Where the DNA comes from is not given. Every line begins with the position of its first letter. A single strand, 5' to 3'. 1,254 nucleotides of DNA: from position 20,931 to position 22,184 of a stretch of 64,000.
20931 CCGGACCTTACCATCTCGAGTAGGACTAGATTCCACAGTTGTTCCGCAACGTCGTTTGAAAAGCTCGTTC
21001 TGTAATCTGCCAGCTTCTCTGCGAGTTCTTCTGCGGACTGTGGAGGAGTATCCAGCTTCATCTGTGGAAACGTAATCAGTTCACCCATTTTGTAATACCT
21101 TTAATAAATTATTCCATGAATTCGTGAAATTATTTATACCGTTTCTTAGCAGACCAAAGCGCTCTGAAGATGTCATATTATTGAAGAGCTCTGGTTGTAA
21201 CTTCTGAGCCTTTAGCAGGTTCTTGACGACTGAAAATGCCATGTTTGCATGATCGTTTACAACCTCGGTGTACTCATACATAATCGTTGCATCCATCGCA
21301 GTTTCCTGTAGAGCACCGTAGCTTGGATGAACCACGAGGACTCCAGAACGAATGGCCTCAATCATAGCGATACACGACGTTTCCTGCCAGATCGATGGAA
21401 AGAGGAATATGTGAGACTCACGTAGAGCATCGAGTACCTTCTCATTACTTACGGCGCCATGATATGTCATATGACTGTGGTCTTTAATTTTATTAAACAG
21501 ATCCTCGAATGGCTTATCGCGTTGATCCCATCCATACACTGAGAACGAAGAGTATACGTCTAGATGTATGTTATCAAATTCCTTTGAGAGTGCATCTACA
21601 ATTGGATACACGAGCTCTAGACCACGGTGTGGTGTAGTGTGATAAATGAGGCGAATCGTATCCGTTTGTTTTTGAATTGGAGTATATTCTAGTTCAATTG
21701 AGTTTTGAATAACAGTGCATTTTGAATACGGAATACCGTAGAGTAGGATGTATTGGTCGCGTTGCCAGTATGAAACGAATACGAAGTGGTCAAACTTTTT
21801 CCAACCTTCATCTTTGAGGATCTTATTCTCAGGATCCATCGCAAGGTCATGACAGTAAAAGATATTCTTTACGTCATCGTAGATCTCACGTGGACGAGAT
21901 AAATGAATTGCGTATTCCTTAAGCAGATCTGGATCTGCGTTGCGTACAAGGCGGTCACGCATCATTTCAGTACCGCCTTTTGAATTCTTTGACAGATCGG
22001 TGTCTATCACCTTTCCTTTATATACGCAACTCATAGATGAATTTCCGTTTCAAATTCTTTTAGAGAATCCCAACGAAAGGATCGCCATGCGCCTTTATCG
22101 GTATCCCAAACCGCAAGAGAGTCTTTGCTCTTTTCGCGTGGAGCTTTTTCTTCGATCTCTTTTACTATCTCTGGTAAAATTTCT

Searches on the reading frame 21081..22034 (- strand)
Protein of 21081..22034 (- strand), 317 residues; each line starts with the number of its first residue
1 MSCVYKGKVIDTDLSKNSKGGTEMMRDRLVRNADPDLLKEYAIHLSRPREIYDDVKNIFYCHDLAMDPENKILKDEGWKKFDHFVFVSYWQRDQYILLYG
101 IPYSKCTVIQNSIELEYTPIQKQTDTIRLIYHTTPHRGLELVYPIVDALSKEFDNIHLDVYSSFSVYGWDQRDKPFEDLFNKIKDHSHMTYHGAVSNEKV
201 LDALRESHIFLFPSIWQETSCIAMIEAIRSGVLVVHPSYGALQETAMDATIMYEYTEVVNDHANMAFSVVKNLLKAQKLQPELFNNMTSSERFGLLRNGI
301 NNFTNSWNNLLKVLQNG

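Call 71: search_protein_families(library=pfam, proteins=[window:21081-22034:-], max_evalue=0.001)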
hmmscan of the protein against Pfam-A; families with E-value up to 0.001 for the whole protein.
window:21081-22034:- (317 aa): 3 families
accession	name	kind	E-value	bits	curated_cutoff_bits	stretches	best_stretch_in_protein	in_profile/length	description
PF13692.12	Glyco_trans_1_4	-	7e-08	33.3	27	1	148-246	19-115/142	Glycosyl transferases group 1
PF00534.26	Glycos_transf_1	-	7.1e-08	32.6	26.4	1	134-248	25-133/172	Glycosyl transferases group 1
PF13439.12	Glyco_transf_4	-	1.2e-05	25.9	28.5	1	28-116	66-169/170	Glycosyltransferase Family 4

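Call 72: search_protein_families(library=ncbifam, proteins=[window:21081-22034:-], max_evalue=0.00001)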
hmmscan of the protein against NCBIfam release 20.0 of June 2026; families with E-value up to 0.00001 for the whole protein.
window:21081-22034:- (317 aa): 2 families
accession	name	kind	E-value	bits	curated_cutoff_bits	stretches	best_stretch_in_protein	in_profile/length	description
NF041876.1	EPS_EpsE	equivalog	8.4e-07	28.6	400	1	177-245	266-333/389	exopolysaccharide biosynthesis GT4 family glycosyltransferase EpsE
NF012028.0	PRK15484.1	subfamily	5.7e-06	25.7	618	1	129-262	198-332/380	lipopolysaccharide N-acetylglucosaminyltransferase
